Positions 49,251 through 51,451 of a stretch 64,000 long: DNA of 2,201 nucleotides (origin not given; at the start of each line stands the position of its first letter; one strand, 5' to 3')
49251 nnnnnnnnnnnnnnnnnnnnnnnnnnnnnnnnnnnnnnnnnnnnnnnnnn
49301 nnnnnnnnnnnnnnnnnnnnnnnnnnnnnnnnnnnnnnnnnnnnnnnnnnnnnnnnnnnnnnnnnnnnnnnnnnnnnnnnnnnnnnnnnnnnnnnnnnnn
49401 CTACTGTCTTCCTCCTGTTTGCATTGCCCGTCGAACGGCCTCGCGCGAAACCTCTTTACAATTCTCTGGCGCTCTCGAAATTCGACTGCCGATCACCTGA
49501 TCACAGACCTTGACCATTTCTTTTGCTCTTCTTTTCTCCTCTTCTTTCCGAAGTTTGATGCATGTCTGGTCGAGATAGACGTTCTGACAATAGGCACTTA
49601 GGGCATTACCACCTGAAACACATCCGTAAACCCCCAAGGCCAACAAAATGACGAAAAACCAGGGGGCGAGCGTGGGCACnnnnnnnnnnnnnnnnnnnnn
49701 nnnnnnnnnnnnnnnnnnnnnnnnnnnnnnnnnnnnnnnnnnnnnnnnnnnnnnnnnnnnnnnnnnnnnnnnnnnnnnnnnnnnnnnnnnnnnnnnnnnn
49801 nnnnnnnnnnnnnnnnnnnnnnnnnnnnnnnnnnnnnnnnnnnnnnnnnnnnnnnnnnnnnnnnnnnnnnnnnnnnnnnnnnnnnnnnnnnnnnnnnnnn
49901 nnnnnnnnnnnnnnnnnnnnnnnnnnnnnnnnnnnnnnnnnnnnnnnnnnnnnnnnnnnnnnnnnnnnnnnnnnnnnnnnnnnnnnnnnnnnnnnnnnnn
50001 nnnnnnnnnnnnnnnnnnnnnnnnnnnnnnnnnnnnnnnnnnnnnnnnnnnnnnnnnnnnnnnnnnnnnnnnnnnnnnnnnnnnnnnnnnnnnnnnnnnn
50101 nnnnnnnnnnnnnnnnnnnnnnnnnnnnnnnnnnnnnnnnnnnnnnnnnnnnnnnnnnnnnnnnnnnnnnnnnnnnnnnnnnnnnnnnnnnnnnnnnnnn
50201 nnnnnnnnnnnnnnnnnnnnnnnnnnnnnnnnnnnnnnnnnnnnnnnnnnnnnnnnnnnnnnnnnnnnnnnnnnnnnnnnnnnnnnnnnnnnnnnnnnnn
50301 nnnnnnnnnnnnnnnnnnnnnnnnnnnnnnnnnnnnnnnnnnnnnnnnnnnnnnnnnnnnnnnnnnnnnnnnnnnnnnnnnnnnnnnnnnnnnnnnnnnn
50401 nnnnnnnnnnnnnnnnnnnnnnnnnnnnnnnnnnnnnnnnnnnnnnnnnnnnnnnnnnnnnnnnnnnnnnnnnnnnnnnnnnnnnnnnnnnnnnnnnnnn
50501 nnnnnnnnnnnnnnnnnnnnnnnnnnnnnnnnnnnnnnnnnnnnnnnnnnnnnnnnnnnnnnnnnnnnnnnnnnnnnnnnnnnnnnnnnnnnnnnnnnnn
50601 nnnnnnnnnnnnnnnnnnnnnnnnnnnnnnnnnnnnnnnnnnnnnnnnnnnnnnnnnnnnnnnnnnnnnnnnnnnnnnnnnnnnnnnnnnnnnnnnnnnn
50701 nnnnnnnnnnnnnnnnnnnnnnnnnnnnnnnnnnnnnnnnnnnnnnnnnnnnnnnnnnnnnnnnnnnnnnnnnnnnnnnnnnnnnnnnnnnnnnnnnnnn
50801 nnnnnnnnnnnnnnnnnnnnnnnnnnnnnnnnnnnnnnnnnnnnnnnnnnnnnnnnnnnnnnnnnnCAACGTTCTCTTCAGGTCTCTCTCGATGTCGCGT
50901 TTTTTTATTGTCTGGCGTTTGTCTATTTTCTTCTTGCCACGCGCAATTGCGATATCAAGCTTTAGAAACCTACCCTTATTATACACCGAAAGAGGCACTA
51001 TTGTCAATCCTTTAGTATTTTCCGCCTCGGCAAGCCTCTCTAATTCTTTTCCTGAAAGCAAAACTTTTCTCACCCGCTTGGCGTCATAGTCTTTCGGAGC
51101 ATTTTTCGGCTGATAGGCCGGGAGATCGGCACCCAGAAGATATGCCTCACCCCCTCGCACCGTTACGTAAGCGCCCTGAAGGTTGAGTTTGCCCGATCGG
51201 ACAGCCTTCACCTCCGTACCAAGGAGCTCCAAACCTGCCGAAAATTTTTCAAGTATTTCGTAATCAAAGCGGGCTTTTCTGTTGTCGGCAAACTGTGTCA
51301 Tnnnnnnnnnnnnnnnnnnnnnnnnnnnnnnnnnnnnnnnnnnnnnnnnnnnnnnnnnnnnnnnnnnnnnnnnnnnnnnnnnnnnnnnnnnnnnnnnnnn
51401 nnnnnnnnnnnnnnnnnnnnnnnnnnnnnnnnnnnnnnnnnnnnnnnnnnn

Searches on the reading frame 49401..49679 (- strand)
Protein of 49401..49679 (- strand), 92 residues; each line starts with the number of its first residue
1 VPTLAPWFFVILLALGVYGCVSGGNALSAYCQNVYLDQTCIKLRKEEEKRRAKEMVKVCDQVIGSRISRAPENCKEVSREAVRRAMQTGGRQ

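Call 8: search_protein_families(library=pfam, proteins=[window:49401-49679:-])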
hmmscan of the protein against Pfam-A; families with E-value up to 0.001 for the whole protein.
window:49401-49679:- (92 aa): 0 families

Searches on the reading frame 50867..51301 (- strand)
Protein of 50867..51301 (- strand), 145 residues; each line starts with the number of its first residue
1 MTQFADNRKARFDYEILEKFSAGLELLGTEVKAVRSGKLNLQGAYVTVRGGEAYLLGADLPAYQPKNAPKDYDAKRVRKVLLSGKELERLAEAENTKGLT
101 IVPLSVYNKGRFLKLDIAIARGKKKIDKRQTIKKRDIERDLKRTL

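Call 7: find_homologous_proteins(query=window:50867-51301:-, max_evalue=1e-10)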
Query seq(145 aa) (145 aa): 4810 proteins with E <= 1e-10 among 4885 candidates; the best 120 are listed.
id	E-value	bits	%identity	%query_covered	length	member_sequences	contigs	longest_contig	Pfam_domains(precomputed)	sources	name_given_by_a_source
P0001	1.6e-85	302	100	100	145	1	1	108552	PF01668.24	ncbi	-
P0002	5.9e-72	258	83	100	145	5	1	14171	PF01668.24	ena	-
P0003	5.3e-70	252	81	100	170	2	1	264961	PF01668.24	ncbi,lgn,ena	-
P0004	6.1e-70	252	81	100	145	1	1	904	PF01668.24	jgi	jgi:SsrA-binding protein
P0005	4.0e-67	242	79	98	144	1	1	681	PF01668.24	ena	-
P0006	8.8e-67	241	79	100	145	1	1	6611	PF01668.24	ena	-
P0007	9.1e-67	241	77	100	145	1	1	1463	PF01668.24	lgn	-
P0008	1.5e-66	241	76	100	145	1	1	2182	PF01668.24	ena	-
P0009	1.5e-66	241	77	100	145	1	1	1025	PF01668.24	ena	-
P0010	1.6e-66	241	79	98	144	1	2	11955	PF01668.24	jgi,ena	-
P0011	7.1e-66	238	75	100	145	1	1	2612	PF01668.24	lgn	-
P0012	7.3e-66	238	74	100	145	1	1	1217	PF01668.24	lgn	-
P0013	9.1e-66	238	77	100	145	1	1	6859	PF01668.24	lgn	-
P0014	9.9e-66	238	78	100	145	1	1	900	PF01668.24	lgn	-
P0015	1.3e-65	238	78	98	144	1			PF01668.24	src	-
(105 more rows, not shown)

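Call 8: search_protein_families(library=pfam, proteins=[window:50867-51301:-])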
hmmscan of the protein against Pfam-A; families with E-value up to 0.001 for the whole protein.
seq(145 aa): 1 family
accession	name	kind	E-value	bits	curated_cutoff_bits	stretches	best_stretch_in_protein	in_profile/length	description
PF01668.23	SmpB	-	2.6e-48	164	27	1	5-144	2-140/143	SmpB protein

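Call 10: find_related_loci(query=A1, collection=genome_contigs, flank=2000)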
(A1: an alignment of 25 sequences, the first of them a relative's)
Query A1 (145 aa) in genome_contigs; peptide patterns used: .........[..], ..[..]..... (x = any residue, [..] = any of these).
591 stretches matched a pattern; 536 encode a relative of the query (tblastn E <= 1e-3); the best 80 are kept; 80 distinct loci.
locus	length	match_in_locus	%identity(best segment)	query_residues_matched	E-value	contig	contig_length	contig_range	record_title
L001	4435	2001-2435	81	1-145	1e-77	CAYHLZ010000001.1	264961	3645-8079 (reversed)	MAG TPA_asm: uncultured Candidatus Saccharibacteria bacterium isolate ERP119705_co13_60 genome assembly, contig: NODE_17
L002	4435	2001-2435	77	1-145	6e-72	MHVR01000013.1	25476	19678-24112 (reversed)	MAG: Candidatus Zambryskibacteria bacterium RIFCSPHIGHO2_02_FULL_43_14 rifcsphigho2_02_scaffold_2731, whole genome shotg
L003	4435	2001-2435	73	1-145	6e-71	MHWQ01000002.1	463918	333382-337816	MAG: Candidatus Zambryskibacteria bacterium RIFCSPLOWO2_02_FULL_51_21 rifcsplowo2_02_scaffold_12, whole genome shotgun s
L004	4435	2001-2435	75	1-145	4e-71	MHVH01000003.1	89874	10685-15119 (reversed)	MAG: Candidatus Zambryskibacteria bacterium RIFCSPHIGHO2_01_FULL_46_25 rifcsphigho2_01_scaffold_299, whole genome shotgu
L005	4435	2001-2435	74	1-145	8e-71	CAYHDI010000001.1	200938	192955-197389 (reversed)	MAG TPA_asm: uncultured Candidatus Saccharibacteria bacterium isolate ERP119705_co10_3 genome assembly, contig: NODE_13_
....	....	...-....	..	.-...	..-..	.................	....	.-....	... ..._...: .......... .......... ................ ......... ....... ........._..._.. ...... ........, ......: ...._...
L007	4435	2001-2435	74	1-145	2e-70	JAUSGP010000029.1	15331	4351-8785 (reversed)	MAG: bacterium isolate E14_metabat.bin.13 E14_k141_1307593, whole genome shotgun sequence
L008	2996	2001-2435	74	1-145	2e-70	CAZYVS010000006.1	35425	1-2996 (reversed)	MAG TPA_asm: uncultured Candidatus Saccharibacteria bacterium isolate binchicken_co134_142 genome assembly, contig: NODE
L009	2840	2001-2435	75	1-145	2e-70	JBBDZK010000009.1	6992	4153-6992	MAG: Parcubacteria group bacterium isolate LejiaD_47_23 Lejia_D_15118_length_6992_cov_15, whole genome shotgun sequence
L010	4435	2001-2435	72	1-145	7e-70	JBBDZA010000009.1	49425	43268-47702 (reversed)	MAG: Parcubacteria group bacterium isolate LejiaD_47_45 Lejia_D_1221_length_49425_cov_28, whole genome shotgun sequence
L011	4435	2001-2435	71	1-145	8e-70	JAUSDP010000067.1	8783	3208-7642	MAG: bacterium isolate E14_maxbin.078_sub E14_k141_552338, whole genome shotgun sequence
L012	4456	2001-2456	72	1-145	9e-70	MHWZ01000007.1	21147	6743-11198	MAG: Candidatus Zambryskibacteria bacterium RIFOXYD2_FULL_43_10 rifoxyd2_full_scaffold_1213, whole genome shotgun sequen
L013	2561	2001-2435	75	1-145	6e-70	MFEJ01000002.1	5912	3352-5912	MAG: Candidatus Doudnabacteria bacterium RIFCSPHIGHO2_01_FULL_45_18 rifcsphigho2_01_scaffold_145718, whole genome shotgu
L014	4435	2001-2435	71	1-145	6e-69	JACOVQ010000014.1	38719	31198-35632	MAG: Candidatus Zambryskibacteria bacterium isolate NC_groundwater_104_Ag_S-0.1um_44_1351 S_p1_S3_170907_scaffold_135549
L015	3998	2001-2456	73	1-145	2e-68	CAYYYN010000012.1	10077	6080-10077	MAG TPA_asm: uncultured Candidatus Saccharibacteria bacterium isolate binchicken_co227_228 genome assembly, contig: NODE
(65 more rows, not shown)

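Call 45: find_encoding_contigs(protein=P0001, flank=1500, max_places=2)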
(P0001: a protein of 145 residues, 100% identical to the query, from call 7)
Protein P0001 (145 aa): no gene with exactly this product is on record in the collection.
